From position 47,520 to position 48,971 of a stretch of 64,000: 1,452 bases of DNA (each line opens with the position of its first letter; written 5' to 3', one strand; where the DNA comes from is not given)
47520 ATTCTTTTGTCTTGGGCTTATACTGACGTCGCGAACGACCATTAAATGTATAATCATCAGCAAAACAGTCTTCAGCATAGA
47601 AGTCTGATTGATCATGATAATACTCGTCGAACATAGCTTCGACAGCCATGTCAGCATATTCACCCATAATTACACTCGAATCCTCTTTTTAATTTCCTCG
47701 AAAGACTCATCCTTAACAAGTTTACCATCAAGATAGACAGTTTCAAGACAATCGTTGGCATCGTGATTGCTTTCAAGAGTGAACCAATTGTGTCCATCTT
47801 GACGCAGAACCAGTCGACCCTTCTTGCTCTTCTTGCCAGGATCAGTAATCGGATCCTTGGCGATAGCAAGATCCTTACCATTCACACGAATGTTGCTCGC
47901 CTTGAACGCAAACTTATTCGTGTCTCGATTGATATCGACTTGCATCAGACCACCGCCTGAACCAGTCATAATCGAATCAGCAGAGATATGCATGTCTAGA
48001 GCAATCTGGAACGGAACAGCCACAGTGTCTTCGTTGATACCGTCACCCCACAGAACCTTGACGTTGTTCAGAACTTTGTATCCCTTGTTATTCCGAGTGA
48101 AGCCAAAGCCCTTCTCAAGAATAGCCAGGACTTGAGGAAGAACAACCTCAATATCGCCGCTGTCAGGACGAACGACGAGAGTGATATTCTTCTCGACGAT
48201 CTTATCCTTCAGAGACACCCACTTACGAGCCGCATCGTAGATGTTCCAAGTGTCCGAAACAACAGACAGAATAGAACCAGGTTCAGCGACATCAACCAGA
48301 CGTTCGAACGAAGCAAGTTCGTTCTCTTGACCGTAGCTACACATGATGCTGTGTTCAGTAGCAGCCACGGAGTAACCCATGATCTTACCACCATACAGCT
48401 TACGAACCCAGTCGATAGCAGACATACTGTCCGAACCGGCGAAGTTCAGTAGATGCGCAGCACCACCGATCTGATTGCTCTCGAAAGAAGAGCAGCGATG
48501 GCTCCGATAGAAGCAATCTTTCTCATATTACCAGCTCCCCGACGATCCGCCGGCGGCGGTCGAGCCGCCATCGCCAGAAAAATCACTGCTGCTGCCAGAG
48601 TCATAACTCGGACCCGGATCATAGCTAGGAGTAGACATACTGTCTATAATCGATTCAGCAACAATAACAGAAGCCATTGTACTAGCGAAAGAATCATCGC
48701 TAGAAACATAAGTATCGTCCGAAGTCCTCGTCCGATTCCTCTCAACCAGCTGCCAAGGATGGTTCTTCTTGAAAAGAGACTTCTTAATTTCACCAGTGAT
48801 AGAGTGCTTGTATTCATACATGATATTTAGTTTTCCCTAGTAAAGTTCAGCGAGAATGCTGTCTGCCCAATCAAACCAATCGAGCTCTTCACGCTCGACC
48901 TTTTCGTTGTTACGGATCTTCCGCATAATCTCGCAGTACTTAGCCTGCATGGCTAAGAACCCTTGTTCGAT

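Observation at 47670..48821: Truncated NadV (Nampt): only the C-terminal ~285 aa remain, fused in frame across a TAA to a GC-rich low-complexity ORF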

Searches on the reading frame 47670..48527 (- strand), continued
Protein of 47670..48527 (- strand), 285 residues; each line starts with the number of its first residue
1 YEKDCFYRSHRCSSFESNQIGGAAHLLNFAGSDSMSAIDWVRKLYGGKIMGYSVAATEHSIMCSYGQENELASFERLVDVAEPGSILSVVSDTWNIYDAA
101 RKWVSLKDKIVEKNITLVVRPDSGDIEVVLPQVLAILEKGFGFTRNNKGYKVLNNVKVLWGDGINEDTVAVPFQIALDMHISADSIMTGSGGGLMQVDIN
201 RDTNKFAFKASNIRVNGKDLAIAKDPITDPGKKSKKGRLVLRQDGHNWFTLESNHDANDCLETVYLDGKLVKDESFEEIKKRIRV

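Call 18: find_encoding_contigs(protein=P0121, flank=6000, max_places=5)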
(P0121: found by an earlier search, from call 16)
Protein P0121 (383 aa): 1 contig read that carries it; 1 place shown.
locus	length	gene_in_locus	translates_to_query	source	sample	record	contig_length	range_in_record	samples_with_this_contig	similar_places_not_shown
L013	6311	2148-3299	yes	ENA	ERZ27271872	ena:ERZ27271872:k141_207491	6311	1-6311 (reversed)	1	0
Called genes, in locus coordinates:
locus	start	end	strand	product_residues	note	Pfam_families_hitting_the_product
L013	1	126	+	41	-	?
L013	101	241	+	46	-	-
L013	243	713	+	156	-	PF00383:dCMP_cyt_deam_1, PF14437:MafB19-deam, PF14439:Bd3614-deam (weak)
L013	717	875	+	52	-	-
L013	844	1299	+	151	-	PF19835:SegE_GIY-YIG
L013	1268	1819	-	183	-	-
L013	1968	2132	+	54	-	-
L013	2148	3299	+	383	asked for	PF04095:NAPRTase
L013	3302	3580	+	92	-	-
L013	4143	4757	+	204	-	PF01541:GIY-YIG (weak)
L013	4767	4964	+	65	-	-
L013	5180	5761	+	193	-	PF01541:GIY-YIG (faint), PF19835:SegE_GIY-YIG (faint)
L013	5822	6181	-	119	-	-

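Call 19: find_encoding_contigs(protein=P0124, flank=6000, max_places=5)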
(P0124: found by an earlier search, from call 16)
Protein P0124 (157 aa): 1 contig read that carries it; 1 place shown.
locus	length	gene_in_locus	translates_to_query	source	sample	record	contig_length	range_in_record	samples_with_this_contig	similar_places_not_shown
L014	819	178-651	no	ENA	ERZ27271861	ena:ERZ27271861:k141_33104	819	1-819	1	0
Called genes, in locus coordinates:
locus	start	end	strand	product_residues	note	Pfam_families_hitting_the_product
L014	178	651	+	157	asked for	-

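Call 21: find_related_loci(query=window:47670-48527:-, collection=viral_contigs, flank=10000)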
Query window:47670-48527:- (285 aa) in viral_contigs; peptide patterns used: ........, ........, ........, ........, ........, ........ (x = any residue, [..] = any of these).
9 stretches matched a pattern; 5 encode a relative of the query (tblastn E <= 1e-3); 5 distinct loci.
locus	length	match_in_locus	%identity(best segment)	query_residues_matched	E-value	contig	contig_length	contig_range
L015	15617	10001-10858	62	7-283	5e-115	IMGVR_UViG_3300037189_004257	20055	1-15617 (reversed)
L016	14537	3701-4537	44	7-283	2e-66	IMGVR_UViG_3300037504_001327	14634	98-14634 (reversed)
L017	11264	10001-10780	42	7-281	2e-62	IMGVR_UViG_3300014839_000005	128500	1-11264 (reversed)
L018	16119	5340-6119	42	7-281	2e-62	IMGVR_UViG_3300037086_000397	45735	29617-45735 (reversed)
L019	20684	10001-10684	41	59-285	1e-49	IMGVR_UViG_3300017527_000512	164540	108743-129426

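Call 29: search_protein_families(library=phrogs, proteins=[window:47670-48527:-], max_evalue=0.01)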
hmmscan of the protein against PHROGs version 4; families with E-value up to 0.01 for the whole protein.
window:47670-48527:- (285 aa): 4 families
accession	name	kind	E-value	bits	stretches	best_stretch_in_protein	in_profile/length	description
phrog_448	-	other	5e-87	293.8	1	11-284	201-494/500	nicotinamide phosphoribosyl transferase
phrog_15800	-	other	3.4e-28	100.1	2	137-284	163-319/322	nicotinamide phosphoribosyl transferase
phrog_12872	-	other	2.2e-25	90.3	2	49-126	234-312/547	nicotinamide phosphoribosyl transferase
phrog_16547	-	other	2.1e-12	47.9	1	12-113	200-311/315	nicotinamide phosphoribosyl transferase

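Call 34: find_encoding_contigs(protein=P0101, flank=3000, max_places=3)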
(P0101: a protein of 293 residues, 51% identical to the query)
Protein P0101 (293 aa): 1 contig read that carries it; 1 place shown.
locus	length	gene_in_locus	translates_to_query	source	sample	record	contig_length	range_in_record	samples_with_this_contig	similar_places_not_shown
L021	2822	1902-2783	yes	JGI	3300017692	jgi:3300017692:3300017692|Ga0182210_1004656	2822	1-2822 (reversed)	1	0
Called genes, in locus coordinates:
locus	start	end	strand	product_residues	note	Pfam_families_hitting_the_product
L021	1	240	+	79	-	?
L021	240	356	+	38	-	-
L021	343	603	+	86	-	-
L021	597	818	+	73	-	-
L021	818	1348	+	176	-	-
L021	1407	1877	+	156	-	PF18127:NAMPT_N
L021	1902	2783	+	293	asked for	PF04095:NAPRTase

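Call 35: find_encoding_contigs(protein=P0028, flank=3000, max_places=3)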
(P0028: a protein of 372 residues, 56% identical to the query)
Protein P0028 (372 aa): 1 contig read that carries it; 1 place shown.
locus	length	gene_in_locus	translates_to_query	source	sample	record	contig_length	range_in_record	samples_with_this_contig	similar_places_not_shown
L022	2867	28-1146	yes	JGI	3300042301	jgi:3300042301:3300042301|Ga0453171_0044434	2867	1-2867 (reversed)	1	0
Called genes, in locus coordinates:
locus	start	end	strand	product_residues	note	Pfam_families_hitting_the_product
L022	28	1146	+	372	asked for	PF04095:NAPRTase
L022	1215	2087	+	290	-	PF06067:DUF932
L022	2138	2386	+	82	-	-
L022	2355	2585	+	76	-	PF00550:PP-binding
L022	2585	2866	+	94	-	?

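Call 40: search_solved_structures(query=window:47670-48527:-, show_alignments=2, max_evalue=1e-10)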
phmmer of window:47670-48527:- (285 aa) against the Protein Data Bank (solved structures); distinct sequences matched with E-value up to 1e-10: 32.
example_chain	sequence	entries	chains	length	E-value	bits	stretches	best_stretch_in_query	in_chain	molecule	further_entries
7yqo_A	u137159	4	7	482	3.5e-60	207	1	11-280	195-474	Pre-B cell enhancing factor related protein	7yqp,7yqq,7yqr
8igz_A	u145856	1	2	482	1.1e-58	202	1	11-280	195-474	Pre-B cell enhancing factor related protein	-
5u2m_A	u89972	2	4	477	1.8e-49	171.9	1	12-283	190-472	Nicotinamide phosphoribosyltransferase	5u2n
6e68_A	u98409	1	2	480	1.8e-49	171.8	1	12-283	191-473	Nicotinamide phosphoribosyltransferase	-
4o1c_A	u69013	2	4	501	1.8e-49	171.8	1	8-283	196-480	Nicotinamide phosphoribosyltransferase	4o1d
3dgr_A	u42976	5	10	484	1.9e-49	171.8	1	12-283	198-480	Nicotinamide phosphoribosyltransferase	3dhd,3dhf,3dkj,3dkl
2gvg_A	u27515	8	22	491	1.9e-49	171.7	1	12-283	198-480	Nicotinamide phosphoribosyltransferase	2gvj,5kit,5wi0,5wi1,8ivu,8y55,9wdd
7ppe_A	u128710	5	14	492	1.9e-49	171.7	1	12-283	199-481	Nicotinamide phosphoribosyltransferase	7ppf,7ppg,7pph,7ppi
5lx3_A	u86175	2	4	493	2e-49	171.7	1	12-283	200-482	Nicotinamide phosphoribosyltransferase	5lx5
6tac_A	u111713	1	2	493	2e-49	171.7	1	12-283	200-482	Nicotinamide phosphoribosyltransferase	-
6azj_A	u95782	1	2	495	2e-49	171.7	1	12-283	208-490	Nicotinamide phosphoribosyltransferase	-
5nsd_A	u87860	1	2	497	2e-49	171.7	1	12-283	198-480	Nicotinamide phosphoribosyltransferase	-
7enq_A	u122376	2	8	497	2e-49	171.7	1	12-283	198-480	Nicotinamide phosphoribosyltransferase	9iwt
5upe_A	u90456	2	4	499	2e-49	171.7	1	12-283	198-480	Nicotinamide phosphoribosyltransferase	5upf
2e5b_A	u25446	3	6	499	2e-49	171.7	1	12-283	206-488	Nicotinamide phosphoribosyltransferase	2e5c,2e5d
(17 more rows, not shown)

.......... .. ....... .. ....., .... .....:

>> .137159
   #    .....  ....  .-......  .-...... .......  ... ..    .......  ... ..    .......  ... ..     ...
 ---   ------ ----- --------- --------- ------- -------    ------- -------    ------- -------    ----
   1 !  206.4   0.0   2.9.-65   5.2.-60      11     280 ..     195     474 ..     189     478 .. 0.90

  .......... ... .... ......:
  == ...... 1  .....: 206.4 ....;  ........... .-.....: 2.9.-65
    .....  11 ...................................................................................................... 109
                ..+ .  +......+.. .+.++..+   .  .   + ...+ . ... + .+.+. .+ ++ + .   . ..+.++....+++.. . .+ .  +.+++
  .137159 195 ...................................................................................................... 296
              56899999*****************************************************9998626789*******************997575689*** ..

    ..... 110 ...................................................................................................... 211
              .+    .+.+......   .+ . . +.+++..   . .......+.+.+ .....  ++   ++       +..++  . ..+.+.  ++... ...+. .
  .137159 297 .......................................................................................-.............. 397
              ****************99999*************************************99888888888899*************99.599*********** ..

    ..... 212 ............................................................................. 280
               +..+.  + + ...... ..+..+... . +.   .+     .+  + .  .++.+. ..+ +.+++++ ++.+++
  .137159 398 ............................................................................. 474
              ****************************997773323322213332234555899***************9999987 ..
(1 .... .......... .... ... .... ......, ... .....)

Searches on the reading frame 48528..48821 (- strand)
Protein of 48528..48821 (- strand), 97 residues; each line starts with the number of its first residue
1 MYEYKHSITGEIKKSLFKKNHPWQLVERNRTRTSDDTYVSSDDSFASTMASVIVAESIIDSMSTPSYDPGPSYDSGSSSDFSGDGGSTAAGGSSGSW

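Call 4: search_protein_families(library=pfam, proteins=[window:48528-48821:-], max_evalue=0.01)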
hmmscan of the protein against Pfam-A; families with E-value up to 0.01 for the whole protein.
window:48528-48821:- (97 aa): 0 families

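Call 16: list_cluster_members(proteins=[P0001, window:48528-48821:-, window:48837-49001:-, window:47389-47667:-])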
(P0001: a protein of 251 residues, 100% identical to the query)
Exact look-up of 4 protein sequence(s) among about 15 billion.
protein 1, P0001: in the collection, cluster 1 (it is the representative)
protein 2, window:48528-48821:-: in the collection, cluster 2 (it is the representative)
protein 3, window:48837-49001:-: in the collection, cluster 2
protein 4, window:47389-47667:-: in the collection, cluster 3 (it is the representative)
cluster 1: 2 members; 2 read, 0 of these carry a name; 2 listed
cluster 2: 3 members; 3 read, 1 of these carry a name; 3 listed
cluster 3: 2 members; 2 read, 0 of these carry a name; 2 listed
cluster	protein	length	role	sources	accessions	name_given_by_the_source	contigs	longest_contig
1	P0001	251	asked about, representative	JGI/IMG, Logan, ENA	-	-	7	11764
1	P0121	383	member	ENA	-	-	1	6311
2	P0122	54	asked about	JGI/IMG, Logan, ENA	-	hypothetical protein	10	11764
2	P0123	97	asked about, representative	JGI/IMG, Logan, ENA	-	-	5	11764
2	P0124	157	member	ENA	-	-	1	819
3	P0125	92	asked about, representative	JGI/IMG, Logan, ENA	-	-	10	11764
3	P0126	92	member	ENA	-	-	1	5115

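Call 22: find_related_loci(query=window:48528-48821:-, collection=viral_contigs, flank=6000)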
Query window:48528-48821:- (97 aa) in viral_contigs; peptide patterns used: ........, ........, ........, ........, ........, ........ (x = any residue, [..] = any of these).
15 stretches matched a pattern, but none encodes a relative of the query by tblastn (E <= 1e-3).

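Call 28: find_homologous_proteins(query=window:48528-48821:-, max_evalue=1)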
Query window:48528-48821:- (97 aa): 2 proteins with E <= 1 among 10 candidates.
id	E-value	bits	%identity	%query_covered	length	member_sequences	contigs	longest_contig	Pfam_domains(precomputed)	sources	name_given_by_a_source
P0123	1.0e-55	204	100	100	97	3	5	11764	-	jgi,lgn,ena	-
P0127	6.3e-2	32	52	41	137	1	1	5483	-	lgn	-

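Call 29: search_protein_families(library=phrogs, proteins=[window:48528-48821:-], max_evalue=0.01)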
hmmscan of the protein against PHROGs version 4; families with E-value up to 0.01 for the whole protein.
window:48528-48821:- (97 aa): 1 family
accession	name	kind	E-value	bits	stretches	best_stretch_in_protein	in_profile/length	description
phrog_14698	-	unknown function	3e-06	28.6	1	34-97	194-264/264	-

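Call 31: search_dna_similar(query=window:48528-48821:-, collection=phages, mode=protein, max_evalue=10, max_rows=20)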
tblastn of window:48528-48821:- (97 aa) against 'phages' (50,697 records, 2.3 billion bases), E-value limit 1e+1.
No match.

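Call 33: find_encoding_contigs(protein=P0127, flank=5000, max_places=3)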
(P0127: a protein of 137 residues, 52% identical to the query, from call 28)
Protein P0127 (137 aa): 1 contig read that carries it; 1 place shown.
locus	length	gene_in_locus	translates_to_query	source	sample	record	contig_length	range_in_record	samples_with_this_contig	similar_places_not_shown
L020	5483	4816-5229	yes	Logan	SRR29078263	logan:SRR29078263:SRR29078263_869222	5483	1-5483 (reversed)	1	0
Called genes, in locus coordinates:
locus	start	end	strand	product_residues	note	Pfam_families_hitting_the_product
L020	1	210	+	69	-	?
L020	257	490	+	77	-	-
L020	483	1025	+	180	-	PF13392:HNH_3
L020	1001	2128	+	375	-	PF12705:PDDEXK_1 (weak)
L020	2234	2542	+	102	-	-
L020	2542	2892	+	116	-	-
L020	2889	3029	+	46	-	-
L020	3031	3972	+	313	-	-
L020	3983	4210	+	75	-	-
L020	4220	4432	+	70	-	-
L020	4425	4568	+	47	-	-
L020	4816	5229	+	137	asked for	-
